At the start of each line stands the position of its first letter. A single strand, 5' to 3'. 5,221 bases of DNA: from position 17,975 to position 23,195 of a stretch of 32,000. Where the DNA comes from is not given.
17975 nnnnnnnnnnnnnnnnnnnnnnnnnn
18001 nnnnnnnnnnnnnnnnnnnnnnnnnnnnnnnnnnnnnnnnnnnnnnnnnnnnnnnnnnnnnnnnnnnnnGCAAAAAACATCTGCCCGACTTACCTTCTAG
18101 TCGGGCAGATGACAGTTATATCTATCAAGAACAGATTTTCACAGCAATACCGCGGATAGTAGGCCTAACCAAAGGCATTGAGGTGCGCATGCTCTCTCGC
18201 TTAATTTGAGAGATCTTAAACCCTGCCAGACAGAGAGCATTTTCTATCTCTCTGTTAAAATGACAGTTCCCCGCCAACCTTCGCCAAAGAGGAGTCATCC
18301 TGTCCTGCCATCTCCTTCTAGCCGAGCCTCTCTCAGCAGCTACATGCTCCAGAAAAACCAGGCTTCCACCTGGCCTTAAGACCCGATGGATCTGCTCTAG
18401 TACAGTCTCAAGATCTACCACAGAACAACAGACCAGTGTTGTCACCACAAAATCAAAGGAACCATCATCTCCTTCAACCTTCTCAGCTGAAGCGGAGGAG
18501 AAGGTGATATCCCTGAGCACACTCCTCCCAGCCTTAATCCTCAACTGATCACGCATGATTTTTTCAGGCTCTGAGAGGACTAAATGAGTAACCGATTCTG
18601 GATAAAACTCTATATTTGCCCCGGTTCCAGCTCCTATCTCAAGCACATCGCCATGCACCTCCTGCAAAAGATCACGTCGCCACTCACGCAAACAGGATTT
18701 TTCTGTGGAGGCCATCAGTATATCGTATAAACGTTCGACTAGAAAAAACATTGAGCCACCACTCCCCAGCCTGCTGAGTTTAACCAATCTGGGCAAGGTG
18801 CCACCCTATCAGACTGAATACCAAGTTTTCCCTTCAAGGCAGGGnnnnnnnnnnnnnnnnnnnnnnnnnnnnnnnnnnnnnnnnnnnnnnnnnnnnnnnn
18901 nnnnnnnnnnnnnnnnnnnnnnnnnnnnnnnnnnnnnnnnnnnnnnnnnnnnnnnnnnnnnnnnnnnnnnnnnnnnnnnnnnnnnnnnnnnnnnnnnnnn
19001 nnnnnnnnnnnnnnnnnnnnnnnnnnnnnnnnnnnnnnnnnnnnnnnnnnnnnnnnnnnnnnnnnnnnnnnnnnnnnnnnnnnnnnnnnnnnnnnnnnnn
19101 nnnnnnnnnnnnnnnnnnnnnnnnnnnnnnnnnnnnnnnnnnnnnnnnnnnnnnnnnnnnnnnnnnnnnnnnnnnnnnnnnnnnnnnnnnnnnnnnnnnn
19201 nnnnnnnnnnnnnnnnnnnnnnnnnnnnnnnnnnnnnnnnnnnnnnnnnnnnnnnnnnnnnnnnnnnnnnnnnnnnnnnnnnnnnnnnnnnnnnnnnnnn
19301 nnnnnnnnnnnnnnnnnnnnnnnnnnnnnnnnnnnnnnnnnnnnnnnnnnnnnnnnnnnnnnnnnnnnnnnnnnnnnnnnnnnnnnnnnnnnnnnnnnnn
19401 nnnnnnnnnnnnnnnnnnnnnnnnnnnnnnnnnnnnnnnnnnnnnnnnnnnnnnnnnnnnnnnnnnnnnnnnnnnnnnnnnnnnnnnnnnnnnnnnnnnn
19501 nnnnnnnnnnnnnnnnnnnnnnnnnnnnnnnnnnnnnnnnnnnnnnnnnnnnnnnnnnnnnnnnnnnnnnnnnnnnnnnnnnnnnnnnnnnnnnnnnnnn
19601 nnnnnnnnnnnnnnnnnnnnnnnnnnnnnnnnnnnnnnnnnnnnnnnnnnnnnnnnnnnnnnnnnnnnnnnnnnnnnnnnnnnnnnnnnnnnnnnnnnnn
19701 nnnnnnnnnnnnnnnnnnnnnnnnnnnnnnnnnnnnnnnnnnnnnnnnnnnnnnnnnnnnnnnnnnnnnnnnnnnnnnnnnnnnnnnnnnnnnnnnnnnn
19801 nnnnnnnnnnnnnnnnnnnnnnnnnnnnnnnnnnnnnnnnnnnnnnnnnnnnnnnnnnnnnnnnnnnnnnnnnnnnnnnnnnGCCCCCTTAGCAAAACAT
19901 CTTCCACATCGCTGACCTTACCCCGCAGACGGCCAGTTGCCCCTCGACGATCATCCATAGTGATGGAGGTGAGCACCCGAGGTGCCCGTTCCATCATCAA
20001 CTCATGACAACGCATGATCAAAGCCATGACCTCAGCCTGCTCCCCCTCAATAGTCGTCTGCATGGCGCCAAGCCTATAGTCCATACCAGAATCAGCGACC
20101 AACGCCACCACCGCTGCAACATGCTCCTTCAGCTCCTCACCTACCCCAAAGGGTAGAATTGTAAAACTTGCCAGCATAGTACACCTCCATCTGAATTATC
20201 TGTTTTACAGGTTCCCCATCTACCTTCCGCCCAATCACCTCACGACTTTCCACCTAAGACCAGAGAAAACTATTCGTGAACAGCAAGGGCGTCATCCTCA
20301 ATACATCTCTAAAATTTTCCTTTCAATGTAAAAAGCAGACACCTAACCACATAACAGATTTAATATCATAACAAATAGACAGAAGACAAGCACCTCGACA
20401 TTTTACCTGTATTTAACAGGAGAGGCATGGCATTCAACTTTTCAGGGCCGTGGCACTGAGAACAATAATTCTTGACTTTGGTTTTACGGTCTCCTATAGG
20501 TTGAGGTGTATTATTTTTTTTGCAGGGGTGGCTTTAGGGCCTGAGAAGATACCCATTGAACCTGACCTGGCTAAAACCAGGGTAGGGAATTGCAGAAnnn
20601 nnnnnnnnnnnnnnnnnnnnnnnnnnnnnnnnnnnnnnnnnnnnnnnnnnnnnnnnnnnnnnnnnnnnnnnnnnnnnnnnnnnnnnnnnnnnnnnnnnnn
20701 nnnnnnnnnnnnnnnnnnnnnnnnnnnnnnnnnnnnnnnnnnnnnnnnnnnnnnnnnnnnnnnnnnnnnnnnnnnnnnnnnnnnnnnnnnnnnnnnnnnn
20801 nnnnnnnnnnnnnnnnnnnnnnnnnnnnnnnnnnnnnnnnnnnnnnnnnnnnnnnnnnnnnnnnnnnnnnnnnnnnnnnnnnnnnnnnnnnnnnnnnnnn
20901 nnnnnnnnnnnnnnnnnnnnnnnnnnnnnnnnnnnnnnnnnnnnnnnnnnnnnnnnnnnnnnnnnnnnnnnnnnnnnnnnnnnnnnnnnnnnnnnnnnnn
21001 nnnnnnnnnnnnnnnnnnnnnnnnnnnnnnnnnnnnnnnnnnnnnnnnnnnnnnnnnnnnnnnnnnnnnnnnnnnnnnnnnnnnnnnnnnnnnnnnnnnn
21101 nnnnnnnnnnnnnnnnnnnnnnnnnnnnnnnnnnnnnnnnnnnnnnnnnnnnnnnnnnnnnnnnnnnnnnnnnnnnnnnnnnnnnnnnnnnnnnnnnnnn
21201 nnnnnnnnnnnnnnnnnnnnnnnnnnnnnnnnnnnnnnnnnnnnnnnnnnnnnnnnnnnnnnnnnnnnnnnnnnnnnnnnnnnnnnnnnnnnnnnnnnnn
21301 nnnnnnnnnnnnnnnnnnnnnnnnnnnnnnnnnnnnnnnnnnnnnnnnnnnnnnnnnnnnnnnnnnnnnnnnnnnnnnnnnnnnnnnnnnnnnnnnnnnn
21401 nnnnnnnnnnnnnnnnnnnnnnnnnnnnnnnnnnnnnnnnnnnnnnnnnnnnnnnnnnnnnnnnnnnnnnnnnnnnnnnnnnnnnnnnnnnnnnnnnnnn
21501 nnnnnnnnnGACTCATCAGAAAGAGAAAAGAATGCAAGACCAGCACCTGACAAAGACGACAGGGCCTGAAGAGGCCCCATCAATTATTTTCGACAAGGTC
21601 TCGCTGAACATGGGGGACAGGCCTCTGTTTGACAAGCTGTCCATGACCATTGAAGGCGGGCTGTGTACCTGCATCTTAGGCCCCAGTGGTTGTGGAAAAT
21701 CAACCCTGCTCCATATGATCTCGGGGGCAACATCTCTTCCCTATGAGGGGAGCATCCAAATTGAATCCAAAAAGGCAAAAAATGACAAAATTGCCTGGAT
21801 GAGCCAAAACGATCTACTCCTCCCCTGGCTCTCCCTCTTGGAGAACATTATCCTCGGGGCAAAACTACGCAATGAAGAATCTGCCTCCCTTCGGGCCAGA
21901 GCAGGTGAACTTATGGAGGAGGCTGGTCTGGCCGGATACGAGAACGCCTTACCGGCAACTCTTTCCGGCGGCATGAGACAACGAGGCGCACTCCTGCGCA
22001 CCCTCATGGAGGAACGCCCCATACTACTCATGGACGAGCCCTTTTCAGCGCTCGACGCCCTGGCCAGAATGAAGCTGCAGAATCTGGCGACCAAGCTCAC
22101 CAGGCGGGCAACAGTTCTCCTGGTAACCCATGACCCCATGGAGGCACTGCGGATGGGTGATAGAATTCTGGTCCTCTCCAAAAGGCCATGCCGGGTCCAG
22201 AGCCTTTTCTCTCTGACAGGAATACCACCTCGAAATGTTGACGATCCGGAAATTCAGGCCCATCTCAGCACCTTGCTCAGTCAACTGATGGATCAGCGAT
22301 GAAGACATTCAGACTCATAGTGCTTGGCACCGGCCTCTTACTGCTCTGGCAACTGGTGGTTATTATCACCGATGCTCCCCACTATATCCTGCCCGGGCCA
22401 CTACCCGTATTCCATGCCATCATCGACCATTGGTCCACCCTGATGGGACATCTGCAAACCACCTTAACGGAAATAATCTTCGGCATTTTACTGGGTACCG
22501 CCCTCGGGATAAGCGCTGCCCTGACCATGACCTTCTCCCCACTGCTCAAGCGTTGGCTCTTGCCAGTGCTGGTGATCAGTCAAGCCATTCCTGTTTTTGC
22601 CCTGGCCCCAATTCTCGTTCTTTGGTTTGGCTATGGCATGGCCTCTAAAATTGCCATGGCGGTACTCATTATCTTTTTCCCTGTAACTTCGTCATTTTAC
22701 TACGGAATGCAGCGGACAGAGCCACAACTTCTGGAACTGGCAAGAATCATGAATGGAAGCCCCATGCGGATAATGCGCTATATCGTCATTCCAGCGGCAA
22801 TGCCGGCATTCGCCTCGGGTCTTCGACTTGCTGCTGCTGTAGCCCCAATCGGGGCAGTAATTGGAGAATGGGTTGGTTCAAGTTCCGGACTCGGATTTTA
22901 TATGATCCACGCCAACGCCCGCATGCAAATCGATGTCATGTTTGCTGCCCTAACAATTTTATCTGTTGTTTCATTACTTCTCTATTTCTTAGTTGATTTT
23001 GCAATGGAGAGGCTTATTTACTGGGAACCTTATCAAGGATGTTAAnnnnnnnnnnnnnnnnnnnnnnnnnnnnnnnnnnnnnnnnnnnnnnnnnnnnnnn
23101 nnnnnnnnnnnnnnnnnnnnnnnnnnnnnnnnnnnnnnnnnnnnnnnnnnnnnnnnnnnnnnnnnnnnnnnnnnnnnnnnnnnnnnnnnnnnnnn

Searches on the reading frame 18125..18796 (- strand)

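Call 42: search_protein_families(library=pfam, proteins=[window:18125-18796:-], max_evalue=0.00001)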
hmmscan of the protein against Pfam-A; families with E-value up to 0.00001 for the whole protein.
window:18125-18796:- (223 aa): 7 families
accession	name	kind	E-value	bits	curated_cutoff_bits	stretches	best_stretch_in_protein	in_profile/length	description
PF08241.18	Methyltransf_11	-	1.6e-16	61.2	21.2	1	52-148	1-95/95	Methyltransferase domain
PF13489.12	Methyltransf_23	-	6.8e-16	58.9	27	1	37-196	10-162/164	Methyltransferase domain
PF13649.12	Methyltransf_25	-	2.8e-14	54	27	1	51-144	1-97/97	Methyltransferase domain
PF08242.18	Methyltransf_12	-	5.7e-11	43.4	30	1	52-146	1-98/98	Methyltransferase domain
PF01209.24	Ubie_methyltran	-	8.8e-10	38.8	20.1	1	71-154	74-157/233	ubiE/COQ5 methyltransferase family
PF13847.12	Methyltransf_31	-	1.5e-09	38.1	27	1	50-155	6-116/145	Methyltransferase domain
PF20922.3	Anamorsin_N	-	7.7e-06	26.2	27.1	0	110-160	48-101/163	Anamorsin, N-terminal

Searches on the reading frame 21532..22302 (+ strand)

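Call 42: search_protein_families(library=pfam, proteins=[window:21532-22302:+], max_evalue=0.00001)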
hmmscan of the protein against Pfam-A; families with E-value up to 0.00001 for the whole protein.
window:21532-22302:+ (256 aa): 2 families
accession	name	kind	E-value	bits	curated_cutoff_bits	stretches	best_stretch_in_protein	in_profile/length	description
PF00005.33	ABC_tran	-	2.8e-27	96.4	25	1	34-171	2-136/137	ABC transporter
PF13304.12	AAA_21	-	7.2e-08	33.3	27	0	153-202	250-300/304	AAA domain, putative AbiEii toxin, Type IV TA system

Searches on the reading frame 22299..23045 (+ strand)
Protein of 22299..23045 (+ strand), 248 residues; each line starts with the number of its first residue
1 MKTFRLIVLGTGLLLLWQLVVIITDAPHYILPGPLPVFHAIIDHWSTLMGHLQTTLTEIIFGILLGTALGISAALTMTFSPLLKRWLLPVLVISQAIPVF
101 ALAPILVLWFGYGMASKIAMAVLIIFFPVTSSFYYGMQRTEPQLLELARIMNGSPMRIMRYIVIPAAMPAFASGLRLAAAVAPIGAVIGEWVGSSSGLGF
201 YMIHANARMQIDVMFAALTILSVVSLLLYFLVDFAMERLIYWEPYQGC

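Call 42: search_protein_families(library=pfam, proteins=[window:22299-23045:+], max_evalue=0.00001)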
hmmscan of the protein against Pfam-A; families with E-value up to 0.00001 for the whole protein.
window:22299-23045:+ (248 aa): 1 family
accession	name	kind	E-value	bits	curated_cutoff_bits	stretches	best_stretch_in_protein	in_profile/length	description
PF00528.27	BPD_transp_1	-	2.9e-33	115.6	26.4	1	66-238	1-177/184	Binding-protein-dependent transport system inner membrane component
